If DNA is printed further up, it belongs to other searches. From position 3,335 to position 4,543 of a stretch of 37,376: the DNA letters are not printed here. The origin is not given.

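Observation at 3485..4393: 302-aa acidic protein made of 42 uninterrupted Cys-containing hexapeptide repeats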

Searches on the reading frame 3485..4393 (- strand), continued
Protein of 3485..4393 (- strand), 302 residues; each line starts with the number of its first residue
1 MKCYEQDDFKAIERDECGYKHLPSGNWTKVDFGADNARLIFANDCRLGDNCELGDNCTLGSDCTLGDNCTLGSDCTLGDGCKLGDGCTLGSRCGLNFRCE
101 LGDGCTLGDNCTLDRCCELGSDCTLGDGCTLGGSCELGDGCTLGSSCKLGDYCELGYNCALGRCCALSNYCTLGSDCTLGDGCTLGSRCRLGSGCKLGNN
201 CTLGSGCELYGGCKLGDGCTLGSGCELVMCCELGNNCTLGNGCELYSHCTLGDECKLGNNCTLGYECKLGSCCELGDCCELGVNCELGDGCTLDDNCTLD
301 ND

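Call 14: get_annotated_region(hit=H2, flank=6000)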
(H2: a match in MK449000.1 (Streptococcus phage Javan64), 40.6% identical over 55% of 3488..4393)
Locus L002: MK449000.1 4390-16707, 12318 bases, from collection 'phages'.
description: Streptococcus phage Javan64, complete genome.
organism: Streptococcus phage Javan64 (NCBI taxid 2548295)
taxonomy: Viruses; Duplodnaviria; Heunggongvirae; Uroviricota; Caudoviricetes; Trabyvirinae
host: Streptococcus anginosus BVI; source: -; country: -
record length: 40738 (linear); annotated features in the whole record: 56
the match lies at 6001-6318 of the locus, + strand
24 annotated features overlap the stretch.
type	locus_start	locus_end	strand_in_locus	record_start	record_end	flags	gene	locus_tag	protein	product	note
CDS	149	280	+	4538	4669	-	-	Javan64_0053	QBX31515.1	hypothetical protein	-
CDS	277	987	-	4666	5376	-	-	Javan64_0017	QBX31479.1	hypothetical protein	-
CDS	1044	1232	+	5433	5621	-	-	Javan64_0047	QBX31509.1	hypothetical protein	-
CDS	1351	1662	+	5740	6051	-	-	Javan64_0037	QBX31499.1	excisionase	-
CDS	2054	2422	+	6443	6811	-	-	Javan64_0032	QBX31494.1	hypothetical protein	-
CDS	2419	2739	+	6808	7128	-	-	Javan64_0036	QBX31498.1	hypothetical protein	-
CDS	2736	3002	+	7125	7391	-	-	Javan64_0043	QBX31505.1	hypothetical protein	-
CDS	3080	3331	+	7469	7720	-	-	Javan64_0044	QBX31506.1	hypothetical protein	-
CDS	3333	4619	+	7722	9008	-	-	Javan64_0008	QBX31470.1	DNA-cytosine methyltransferase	-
CDS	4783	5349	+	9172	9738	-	-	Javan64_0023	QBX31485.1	hypothetical protein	ORF26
CDS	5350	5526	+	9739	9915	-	-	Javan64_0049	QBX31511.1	hypothetical protein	-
CDS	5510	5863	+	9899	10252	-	-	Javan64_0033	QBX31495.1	hypothetical protein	-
CDS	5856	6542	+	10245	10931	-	-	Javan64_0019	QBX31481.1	hypothetical protein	-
CDS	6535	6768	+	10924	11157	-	-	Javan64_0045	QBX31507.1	hypothetical protein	-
CDS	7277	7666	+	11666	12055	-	-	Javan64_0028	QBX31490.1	single-stranded DNA-binding protein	-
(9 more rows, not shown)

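Call 28: find_encoding_contigs(protein=P0006, flank=8000, max_places=3)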
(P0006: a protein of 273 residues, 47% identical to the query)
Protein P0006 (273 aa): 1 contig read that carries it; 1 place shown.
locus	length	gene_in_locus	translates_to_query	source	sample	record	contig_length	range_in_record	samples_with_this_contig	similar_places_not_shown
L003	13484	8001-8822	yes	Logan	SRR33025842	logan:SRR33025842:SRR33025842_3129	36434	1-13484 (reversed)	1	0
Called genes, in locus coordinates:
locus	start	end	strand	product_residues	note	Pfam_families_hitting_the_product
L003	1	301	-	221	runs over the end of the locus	PF04233:Phage_Mu_F (weak)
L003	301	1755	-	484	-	PF05133:SPP1_portal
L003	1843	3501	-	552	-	PF22530:Terminase-T7_RNaseH-like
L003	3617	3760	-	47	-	-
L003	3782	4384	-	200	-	PF00239:Resolvase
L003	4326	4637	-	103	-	PF01381:HTH_3 (weak), PF13560:HTH_31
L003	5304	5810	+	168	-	-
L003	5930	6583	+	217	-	-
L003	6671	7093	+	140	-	-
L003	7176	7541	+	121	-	-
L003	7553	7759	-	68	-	-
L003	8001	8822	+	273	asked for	PF25084:LbH_EIF2B (faint), PF00132:Hexapep (faint)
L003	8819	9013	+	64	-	-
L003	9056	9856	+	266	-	PF01580:FtsK_SpoIIIE, PF13191:AAA_16 (faint), PF01580:FtsK_SpoIIIE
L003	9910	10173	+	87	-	-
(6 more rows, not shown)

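Call 29: find_encoding_contigs(protein=window:3485-4393:-, flank=8000, max_places=5)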
Protein window:3485-4393:- (302 aa): 1 contig read that carries it; 1 place shown.
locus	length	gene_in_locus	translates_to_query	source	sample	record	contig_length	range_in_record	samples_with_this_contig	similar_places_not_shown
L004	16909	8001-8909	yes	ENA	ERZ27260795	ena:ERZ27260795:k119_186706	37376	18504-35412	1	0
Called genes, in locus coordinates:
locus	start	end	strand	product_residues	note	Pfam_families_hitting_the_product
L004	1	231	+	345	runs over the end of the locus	-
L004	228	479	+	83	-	-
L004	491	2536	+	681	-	-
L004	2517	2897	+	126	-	PF09693:Phage_XkdX, PF16778:Phage_tail_APC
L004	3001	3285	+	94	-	PF19791:DUF6275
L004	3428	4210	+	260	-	-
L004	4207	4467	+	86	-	-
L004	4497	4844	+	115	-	PF09682:Phage_holin_6_1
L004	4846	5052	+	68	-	-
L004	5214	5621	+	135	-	-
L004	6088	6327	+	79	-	-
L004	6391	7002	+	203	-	-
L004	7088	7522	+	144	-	PF18573:BclA_C (weak)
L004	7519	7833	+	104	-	-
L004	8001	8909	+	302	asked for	-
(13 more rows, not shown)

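Call 30: predict_structure(alignment_id=A1)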
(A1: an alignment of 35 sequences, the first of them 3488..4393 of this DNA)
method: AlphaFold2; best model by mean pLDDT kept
length: 302 residues; sequences in the alignment: 35
mean_pLDDT: 71.6   pTM: 0.59
mean pLDDT of the five models: 71.6, 71.2, 68.7, 64.0, 61.1
residues with pLDDT >= 90: 98; 70-90: 84; 50-70: 49; < 50: 71
segments of 3 or more residues with pLDDT < 50: 138-145, 240-293, 299-302
pLDDT, mean of each block of 10 residues (from residue 1): 97 97 98 90 97 96 97 95 94 91 88 83 76 55 46 62 57 73 77 78 79 76 65 52 40 31 29 39 43 51 43
secondary structure, 60 per line:
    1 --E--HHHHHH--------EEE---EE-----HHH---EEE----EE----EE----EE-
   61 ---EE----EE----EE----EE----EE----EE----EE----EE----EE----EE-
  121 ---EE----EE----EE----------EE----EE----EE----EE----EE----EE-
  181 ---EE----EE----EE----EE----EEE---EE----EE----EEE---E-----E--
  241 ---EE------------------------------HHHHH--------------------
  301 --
elements in order: H6-11 E20-22 E39-41 E208-210 E226-228 H276-280

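Call 31: find_encoding_contigs(protein=P0029, flank=7000, max_places=2)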
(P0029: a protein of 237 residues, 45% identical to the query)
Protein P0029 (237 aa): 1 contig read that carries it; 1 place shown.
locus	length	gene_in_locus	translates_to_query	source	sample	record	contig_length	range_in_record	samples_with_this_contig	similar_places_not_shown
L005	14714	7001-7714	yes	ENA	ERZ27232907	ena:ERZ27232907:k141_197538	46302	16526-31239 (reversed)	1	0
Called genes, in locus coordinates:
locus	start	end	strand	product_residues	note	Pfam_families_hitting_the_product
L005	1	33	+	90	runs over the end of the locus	-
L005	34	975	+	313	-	PF09588:YqaJ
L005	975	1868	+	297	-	PF03837:RecT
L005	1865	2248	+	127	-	PF00436:SSB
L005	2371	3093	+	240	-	PF19808:DUF6291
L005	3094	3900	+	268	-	PF08220:HTH_DeoR (faint)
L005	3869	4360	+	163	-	PF01527:HTH_Tnp_1 (faint)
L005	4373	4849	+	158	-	-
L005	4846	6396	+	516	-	PF00145:DNA_methylase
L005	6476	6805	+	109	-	-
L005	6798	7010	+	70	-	-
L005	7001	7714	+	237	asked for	PF25084:LbH_EIF2B (faint), PF25087:GMPPB_C (weak), PF00132:Hexapep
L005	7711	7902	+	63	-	-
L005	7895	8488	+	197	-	PF25311:WDGH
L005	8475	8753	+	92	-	-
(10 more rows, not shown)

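Call 32: find_encoding_contigs(protein=P0005, flank=7000, max_places=2)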
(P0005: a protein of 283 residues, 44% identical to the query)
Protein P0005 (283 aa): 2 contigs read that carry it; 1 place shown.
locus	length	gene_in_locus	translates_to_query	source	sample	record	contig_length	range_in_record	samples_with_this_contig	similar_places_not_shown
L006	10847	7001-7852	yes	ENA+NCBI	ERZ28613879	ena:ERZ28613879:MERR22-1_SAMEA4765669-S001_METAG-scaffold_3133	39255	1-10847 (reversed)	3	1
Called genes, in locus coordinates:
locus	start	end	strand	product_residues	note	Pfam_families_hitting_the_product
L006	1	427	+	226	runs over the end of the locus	PF01541:GIY-YIG, PF07460:NUMOD3 (faint)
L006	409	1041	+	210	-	-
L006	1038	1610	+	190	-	-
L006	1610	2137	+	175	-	PF01807:Zn_ribbon_DnaG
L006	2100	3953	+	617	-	PF06048:DUF927, PF18662:HTH_56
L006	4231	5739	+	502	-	PF00270:DEAD (weak), PF04851:ResIII, PF00271:Helicase_C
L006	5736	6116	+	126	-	PF08774:VRR_NUC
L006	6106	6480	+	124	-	-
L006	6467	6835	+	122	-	-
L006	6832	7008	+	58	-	-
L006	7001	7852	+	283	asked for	PF25087:GMPPB_C (faint), PF25084:LbH_EIF2B, PF00132:Hexapep (weak)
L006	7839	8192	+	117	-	-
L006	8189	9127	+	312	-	-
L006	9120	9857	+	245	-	-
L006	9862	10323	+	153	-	-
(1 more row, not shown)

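Call 34: search_solved_structures(query=window:3488-4393:-, max_evalue=0.001, show_alignments=1)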
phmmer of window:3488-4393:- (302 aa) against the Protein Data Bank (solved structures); distinct sequences matched with E-value up to 0.001: 60.
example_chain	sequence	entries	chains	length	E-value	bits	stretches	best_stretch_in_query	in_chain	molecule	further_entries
4ihf_A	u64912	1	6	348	1.5e-14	57.2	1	56-227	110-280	UDP-3-O-(3-hydroxymyristoyl)glucosamine N-acyltransferase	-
3eh0_A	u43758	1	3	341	2.2e-14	56.6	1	56-227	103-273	UDP-3-O-[3-hydroxymyristoyl] glucosamine N-acyltransferase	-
6p83_A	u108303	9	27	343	2.2e-14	56.5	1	56-227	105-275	UDP-3-O-(3-hydroxymyristoyl)glucosamine N-acyltransferase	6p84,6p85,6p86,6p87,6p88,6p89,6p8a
4ihg_A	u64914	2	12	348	2.3e-14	56.5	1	56-227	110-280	UDP-3-O-(3-hydroxymyristoyl)glucosamine N-acyltransferase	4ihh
3r0s_A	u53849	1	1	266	8.3e-11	44.8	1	57-205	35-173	Acyl-[acyl-carrier-protein]--UDP-N-acetylglucosamine O-acyltransferase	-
4e75_A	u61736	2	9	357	1.4e-10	44.1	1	47-203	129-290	UDP-3-O-acylglucosamine N-acyltransferase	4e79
6uec_A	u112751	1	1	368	2.1e-10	43.5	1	58-237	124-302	UDP-3-O-acylglucosamine N-acyltransferase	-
6ued_A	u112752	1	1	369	2.1e-10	43.4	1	58-237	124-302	UDP-3-O-acylglucosamine N-acyltransferase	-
3pmo_A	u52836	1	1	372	2.2e-10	43.4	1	58-237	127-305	UDP-3-O-[3-hydroxymyristoyl] glucosamine N-acyltransferase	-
6oss_A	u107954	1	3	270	6.1e-10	41.9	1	24-94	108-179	Acyl-[acyl-carrier-protein]--UDP-N-acetylglucosamine O-acyltransferase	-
3t57_A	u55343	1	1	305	7.5e-10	41.6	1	176-256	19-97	UDP-N-acetylglucosamine O-acyltransferase domain-containing protein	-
9mh4_A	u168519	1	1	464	4.4e-09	39.1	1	36-208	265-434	Bifunctional protein GlmU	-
1j2z_A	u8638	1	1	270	6.4e-09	38.6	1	88-240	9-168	Acyl-[acyl-carrier-protein]--UDP-N-acetylglucosamine O-acyltransferase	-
8cu9_A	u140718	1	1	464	7.6e-09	38.3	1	35-208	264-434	Bifunctional UDP-N-acetylglucosamine diphosphorylase/glucosamine-1-phosphate N-acetyltrans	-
3twd_A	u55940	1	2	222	1.4e-08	37.4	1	47-207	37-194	Bifunctional protein glmU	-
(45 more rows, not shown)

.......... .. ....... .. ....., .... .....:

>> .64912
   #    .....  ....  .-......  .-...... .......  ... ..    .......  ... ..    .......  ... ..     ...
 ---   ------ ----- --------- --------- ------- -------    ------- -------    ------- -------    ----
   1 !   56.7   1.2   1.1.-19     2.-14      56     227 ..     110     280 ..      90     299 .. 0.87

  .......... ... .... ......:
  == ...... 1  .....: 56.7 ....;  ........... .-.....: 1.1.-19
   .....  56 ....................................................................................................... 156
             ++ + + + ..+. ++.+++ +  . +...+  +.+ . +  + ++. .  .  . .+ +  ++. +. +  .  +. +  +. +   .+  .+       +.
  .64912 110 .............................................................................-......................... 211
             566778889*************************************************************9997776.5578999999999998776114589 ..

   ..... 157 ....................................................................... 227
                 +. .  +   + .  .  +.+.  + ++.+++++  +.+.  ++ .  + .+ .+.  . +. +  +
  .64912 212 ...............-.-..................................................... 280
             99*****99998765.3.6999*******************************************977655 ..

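Call 35: fold_search(model_id=the predicted structure, library=pdb)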
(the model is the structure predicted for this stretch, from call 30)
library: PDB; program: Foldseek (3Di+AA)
matches with E <= 10: 250; with E <= 0.001: 0
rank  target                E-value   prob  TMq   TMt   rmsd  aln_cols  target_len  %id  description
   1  6gvp_A                6.8e-03  0.92  0.29  0.18  10.6       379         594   10  TAILSPIKE PROTEIN MUTANT E372Q (DELTA N471/S472) OF E. COLI BACTERIOPHAGE HK620 IN COMPLEX WITH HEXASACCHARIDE (released 2018-07-11)
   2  2x6x_A                1.9e-02  0.77  0.26  0.16  10.9       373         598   11  Tailspike protein mutant D339N of E.coli bacteriophage HK620 in complex with hexasaccharide (released 2011-03-02)
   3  2x6y_A                2.4e-02  0.85  0.30  0.18  10.6       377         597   10  Tailspike protein mutant D339A of E.coli bacteriophage HK620 in complex with hexasaccharide (released 2011-03-02)
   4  2xt2_A                2.4e-02  0.23  0.16  0.21  12.6       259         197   10  Structure of the pentapeptide repeat protein AlbG, a resistance factor for the topoisomerase poison albicidin. (released 2010-10-13)
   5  4xm3_A                2.6e-02  0.82  0.28  0.17  10.5       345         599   10  Tailspike protein mutant E372A of E. coli bacteriophage HK620 in complex with pentasaccharide (released 2016-01-27)
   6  2x85_A                3.1e-02  0.94  0.34  0.20   8.3       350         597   10  Tailspike protein of E. coli bacteriophage HK620 in complex with hexasaccharide (released 2011-03-23)
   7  4xor_A                3.1e-02  0.80  0.26  0.16  12.1       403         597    9  Tailspike protein double mutant D339N/E372Q of E. coli bacteriophage HK620 in complex with pentasaccharide (released 2016-01-27)
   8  4xkw_A                3.3e-02  0.60  0.23  0.14  12.4       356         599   12  Tailspike protein mutant D339N of E. coli bacteriophage HK620 in complex with pentasaccharide (released 2016-01-20)
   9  4xn3_A                3.5e-02  0.89  0.31  0.19   9.2       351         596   10  Tailspike protein mutant E372A of E. coli bacteriophage HK620 in complex with hexasaccharide (released 2016-01-27)
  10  4q1q_A                3.5e-02  0.51  0.21  0.23  12.1       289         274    9  Crystal structure of TibC-catalyzed hyper-glycosylated TibA55-350 fragment (released 2014-09-17)
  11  6fls_D                3.5e-02  0.20  0.15  0.19  12.1       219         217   11  Pentapeptide repeat family protein from Clostridium botulinum (released 2018-08-15)
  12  6gvr_A                3.8e-02  0.85  0.29  0.18  11.7       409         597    9  TAILSPIKE PROTEIN MUTANT E372Q (DELTA N471/S472) OF E. COLI BACTERIOPHAGE HK620 IN COMPLEX WITH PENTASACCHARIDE (released 2018-07-11)
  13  4xop_A                3.8e-02  0.84  0.27  0.16  11.0       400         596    8  Tailspike protein double mutant D339N/E372Q of E. coli bacteriophage HK620 in complex with hexasaccharide (released 2016-01-27)
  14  2xt4_A                3.8e-02  0.11  0.13  0.18  13.5       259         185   10  Structure of the pentapeptide repeat protein AlbG, a resistance factor for the topoisomerase poison albicidin. (released 2010-10-13)
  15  6fls_A                4.8e-02  0.23  0.17  0.22  14.3       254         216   11  Pentapeptide repeat family protein from Clostridium botulinum (released 2018-08-15)
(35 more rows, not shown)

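Call 39: search_protein_families(library=padloc, proteins=[window:3485-4393:-, P0008, P0005, P0048], max_evalue=0.01)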
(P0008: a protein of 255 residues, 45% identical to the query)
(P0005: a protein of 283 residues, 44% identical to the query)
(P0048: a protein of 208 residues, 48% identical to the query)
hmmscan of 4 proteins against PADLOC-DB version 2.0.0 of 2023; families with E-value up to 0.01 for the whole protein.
window:3485-4393:- (302 aa): 0 families

P0008 (255 aa): 0 families

P0005 (283 aa): 0 families

P0048 (208 aa): 0 families

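Call 46: find_related_loci(query=window:3488-4393:-, collection=viral_contigs, flank=5000)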
Query window:3488-4393:- (302 aa) in viral_contigs; peptide patterns used: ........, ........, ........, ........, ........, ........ (x = any residue, [..] = any of these).
2 stretches matched a pattern, but none encodes a relative of the query by tblastn (E <= 1e-3).

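Call 52: predict_structure(alignment_id=A2)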
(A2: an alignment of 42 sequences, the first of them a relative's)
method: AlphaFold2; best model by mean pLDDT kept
length: 213 residues; sequences in the alignment: 42
mean_pLDDT: 95.8   pTM: 0.86
mean pLDDT of the five models: 95.8, 94.8, 93.4, 93.1, 92.7
residues with pLDDT >= 90: 200; 70-90: 10; 50-70: 2; < 50: 1
segments of 3 or more residues with pLDDT < 50: none
pLDDT, mean of each block of 10 residues (from residue 1): 98 98 98 98 98 98 98 98 98 98 98 96 95 92 91 94 94 97 96 96 93 54
secondary structure, 60 per line:
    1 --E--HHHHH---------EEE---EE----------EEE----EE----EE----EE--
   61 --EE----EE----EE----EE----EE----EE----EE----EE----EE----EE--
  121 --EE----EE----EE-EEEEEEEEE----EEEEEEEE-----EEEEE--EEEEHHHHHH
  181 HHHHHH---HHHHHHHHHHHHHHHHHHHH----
elements in order: H6-10 E20-22 E38-40 E138-146 E151-158 E164-168 E171-174 H175-186 H190-209

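Call 56: fold_search(model_id=the predicted structure, library=pdb)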
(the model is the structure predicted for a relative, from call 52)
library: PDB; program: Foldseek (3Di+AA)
matches with E <= 10: 103; with E <= 0.001: 0
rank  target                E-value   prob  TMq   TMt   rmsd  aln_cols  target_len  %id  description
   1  3tc9_B                1.4e+00  0.41  0.17  0.09   4.0        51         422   20  Crystal structure of an auxiliary nutrient binding protein (BT_3476) from Bacteroides thetaiotaomicron VPI-5482 at 2.2 (released 2011-09-21)
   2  1ktw_A                1.4e+00  0.08  0.22  0.13   9.5       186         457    9  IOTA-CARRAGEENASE COMPLEXED TO IOTA-CARRAGEENAN FRAGMENTS (released 2003-06-10)
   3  6nma_B                1.6e+00  0.10  0.13  0.03  12.8        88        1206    8  CryoEM structure of the LbCas12a-crRNA-AcrVA4 complex (released 2019-06-12)
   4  7koh_C                1.8e+00  0.06  0.18  0.09  11.9       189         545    9  Crystal structure of antigen 43 from Escherichia coli EDL933 (released 2022-03-09)
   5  3kya                  1.9e+00  0.38  0.17  0.08   3.0        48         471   21  Crystal structure of Putative phosphatase (NP_812416.1) from BACTEROIDES THETAIOTAOMICRON VPI-5482 at 1.77 A resolution (released 2009-12-22)
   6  7d4i_AF               1.9e+00  0.33  0.16  0.07   3.4        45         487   22  Cryo-EM structure of 90S small ribosomal precursors complex with the DEAH-box RNA helicase Dhr1 (State F) (released 2021-10-06)
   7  5awg_E                2.3e+00  0.01  0.13  0.09  18.0       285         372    8  Crystal structure of Hg-bound SufB-SufC-SufD complex from Escherichia coli (released 2015-11-11)
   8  5awg_B                2.4e+00  0.03  0.14  0.10  15.0       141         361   11  Crystal structure of Hg-bound SufB-SufC-SufD complex from Escherichia coli (released 2015-11-11)
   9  4hw6_B                2.5e+00  0.30  0.17  0.09   3.0        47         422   23  Crystal structure of an auxiliary nutrient binding protein (BACOVA_00264) from Bacteroides ovatus ATCC 8483 at 1.70 A  (released 2012-12-12)
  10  7o9q_A                2.6e+00  0.02  0.15  0.12  13.6       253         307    8  Crystal structure of the Awp1 (adhesin-like wall protein 1) A-domain from Candida glabrata (released 2021-12-15)
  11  3fy6_D                2.8e+00  0.16  0.15  0.26  15.8       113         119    9  Structure from the mobile metagenome of V. Cholerae. Integron cassette protein VCH_CASS3 (released 2009-02-10)
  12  5nxk_A                2.9e+00  0.03  0.16  0.12  14.3       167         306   10  L. reuteri 53608 SRRP (released 2018-03-21)
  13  3wp9                  3.1e+00  0.11  0.26  0.25   9.0       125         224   12  Crystal structure of antifreeze protein from an Antarctic sea ice bacterium Colwellia sp. (released 2014-07-02)
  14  5nxk_C                3.4e+00  0.02  0.14  0.11  14.7       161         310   10  L. reuteri 53608 SRRP (released 2018-03-21)
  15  7o78_A                3.8e+00  0.10  0.28  0.14  10.1       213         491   12  Structure of the PL6 family chondroitinase B from Pseudopedobacter saltans, Pedsa3807 (released 2021-07-28)
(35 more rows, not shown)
